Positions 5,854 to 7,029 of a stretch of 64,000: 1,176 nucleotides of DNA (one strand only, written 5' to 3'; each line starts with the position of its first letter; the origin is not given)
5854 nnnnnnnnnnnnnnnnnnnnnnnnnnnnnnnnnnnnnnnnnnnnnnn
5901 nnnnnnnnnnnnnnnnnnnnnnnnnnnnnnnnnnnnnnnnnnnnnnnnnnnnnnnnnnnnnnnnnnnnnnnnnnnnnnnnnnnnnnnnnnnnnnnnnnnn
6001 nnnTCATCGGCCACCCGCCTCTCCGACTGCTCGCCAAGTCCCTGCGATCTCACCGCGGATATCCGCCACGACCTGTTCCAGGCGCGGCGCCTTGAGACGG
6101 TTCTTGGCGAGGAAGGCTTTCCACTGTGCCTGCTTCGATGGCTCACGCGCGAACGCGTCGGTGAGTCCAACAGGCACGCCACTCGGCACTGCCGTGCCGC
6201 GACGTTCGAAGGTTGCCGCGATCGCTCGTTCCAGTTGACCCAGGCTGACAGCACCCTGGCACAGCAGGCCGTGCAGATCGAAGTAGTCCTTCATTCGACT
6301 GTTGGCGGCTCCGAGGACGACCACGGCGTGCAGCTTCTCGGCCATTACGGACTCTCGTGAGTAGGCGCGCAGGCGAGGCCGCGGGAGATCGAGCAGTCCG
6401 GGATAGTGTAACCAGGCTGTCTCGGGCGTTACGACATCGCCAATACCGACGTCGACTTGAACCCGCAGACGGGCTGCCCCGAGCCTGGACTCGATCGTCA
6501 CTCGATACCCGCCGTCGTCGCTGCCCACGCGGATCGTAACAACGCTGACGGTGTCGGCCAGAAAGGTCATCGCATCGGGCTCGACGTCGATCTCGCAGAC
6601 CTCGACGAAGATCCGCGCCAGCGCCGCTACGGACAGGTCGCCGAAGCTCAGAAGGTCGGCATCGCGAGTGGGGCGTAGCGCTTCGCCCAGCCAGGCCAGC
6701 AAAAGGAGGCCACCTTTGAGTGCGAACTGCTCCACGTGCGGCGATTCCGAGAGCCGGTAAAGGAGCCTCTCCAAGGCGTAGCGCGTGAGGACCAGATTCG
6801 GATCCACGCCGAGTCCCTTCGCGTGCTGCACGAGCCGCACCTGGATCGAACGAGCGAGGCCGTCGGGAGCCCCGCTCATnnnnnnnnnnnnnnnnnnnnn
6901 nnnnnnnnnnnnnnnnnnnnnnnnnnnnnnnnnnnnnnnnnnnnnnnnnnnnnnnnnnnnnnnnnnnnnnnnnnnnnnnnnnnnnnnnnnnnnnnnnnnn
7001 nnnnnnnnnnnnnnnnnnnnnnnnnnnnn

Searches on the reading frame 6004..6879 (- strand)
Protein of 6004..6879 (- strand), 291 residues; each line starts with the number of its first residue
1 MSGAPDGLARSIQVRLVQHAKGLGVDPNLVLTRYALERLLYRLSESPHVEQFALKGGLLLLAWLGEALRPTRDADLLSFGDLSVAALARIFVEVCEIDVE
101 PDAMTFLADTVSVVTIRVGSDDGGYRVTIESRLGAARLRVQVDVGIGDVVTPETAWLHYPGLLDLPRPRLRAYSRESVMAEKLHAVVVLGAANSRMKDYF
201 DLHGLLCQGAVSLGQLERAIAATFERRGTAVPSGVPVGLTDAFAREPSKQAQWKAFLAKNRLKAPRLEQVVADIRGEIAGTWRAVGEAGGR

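Call 53: search_protein_families(library=pfam, max_evalue=0.0001, proteins=[window:6004-6879:-])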
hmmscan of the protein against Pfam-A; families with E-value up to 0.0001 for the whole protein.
window:6004-6879:- (291 aa): 1 family
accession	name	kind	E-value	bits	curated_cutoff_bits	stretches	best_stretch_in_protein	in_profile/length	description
PF08843.17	AbiEii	-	5.8e-43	148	22.5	1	38-269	1-234/238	Nucleotidyl transferase AbiEii toxin, Type IV TA system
